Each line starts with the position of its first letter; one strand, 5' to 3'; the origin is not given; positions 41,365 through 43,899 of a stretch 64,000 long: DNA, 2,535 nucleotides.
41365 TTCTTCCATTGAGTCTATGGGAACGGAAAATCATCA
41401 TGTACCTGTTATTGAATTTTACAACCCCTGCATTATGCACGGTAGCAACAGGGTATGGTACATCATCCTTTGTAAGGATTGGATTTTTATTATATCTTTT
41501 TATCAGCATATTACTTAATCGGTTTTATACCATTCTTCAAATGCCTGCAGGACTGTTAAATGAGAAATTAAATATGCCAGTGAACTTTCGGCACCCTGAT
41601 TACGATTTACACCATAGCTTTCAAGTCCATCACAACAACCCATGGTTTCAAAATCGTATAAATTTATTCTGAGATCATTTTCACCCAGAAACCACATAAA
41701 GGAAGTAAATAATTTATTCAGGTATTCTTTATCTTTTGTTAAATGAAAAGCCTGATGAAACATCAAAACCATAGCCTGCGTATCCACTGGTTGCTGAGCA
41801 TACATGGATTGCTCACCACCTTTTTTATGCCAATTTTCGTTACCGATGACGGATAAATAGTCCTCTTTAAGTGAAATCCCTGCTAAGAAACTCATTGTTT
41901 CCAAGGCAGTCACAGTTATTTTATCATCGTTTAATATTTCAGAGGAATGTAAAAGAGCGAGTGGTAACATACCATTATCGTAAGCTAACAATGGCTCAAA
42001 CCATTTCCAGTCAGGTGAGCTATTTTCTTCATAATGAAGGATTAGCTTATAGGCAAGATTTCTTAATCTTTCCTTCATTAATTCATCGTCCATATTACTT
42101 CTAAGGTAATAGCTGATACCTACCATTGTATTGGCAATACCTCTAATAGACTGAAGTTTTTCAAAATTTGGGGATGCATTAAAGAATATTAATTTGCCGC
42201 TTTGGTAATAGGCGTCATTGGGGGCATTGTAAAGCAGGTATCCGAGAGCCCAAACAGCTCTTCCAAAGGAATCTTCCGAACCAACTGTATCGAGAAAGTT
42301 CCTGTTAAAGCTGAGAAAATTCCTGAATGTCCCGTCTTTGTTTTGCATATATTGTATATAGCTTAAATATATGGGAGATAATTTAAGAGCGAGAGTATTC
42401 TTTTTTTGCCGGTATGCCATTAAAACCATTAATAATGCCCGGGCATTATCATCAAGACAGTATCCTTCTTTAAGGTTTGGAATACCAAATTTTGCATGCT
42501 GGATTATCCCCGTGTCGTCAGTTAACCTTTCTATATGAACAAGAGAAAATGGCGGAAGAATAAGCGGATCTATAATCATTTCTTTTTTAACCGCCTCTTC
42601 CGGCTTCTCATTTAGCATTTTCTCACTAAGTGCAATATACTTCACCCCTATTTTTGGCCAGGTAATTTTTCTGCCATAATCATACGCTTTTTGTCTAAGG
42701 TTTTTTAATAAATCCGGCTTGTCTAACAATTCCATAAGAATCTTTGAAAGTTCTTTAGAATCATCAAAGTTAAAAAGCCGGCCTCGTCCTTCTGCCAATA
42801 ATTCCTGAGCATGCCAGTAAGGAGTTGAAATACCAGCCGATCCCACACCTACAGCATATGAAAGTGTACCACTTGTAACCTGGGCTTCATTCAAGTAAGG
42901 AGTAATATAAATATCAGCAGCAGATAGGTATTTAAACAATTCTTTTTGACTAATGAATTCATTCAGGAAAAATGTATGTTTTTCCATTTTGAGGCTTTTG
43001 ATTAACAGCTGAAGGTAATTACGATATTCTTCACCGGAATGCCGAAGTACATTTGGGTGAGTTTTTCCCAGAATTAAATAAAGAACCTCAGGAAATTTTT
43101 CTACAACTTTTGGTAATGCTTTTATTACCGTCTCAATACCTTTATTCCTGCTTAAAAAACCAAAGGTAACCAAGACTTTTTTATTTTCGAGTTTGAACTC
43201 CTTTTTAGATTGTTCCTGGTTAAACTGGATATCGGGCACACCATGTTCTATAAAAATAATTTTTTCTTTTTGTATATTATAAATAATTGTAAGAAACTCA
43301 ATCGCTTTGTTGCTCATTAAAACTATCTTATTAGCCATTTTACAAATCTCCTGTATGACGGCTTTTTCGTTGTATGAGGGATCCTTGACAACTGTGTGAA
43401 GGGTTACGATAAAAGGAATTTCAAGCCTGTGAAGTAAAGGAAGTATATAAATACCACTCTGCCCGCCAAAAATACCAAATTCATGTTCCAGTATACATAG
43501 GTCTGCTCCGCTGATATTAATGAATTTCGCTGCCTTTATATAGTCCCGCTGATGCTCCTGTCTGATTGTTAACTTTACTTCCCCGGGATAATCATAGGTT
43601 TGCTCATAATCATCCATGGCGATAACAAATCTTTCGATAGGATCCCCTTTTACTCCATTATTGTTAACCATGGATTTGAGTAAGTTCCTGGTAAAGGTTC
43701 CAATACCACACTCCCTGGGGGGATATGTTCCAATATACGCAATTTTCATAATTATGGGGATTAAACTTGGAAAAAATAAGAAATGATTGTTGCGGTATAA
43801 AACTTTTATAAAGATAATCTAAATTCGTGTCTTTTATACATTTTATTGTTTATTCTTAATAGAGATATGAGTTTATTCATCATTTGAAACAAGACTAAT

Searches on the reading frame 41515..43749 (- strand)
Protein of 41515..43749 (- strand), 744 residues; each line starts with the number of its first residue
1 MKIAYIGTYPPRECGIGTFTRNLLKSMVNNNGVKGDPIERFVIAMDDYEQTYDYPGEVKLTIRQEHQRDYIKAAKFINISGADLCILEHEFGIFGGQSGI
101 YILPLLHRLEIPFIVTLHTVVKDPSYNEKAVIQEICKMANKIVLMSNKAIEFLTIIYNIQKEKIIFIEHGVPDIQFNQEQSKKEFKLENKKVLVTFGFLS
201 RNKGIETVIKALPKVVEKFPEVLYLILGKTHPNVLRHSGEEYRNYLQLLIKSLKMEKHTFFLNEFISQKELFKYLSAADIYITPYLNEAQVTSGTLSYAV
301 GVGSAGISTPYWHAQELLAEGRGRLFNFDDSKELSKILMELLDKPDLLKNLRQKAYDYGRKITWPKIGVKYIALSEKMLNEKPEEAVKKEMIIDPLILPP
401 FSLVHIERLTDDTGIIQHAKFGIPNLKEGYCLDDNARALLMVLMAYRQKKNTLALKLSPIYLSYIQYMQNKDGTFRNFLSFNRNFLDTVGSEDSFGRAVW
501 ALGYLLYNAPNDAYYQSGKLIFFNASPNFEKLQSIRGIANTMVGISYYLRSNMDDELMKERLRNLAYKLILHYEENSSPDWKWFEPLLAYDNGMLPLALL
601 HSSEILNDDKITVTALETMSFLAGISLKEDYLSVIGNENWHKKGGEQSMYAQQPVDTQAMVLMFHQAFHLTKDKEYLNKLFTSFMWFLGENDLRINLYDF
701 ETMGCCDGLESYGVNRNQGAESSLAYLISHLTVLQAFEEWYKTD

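Call 57: search_protein_families(library=pfam, proteins=[window:41515-43749:-], max_evalue=0.0001)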
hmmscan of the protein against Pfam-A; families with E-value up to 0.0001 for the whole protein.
window:41515-43749:- (744 aa): 2 families
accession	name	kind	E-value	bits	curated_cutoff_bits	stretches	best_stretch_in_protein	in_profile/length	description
PF00534.26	Glycos_transf_1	-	1e-17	64.6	26.4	1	178-356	3-170/172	Glycosyl transferases group 1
PF13692.12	Glyco_trans_1_4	-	5.4e-11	43.4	27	1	191-343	2-141/142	Glycosyl transferases group 1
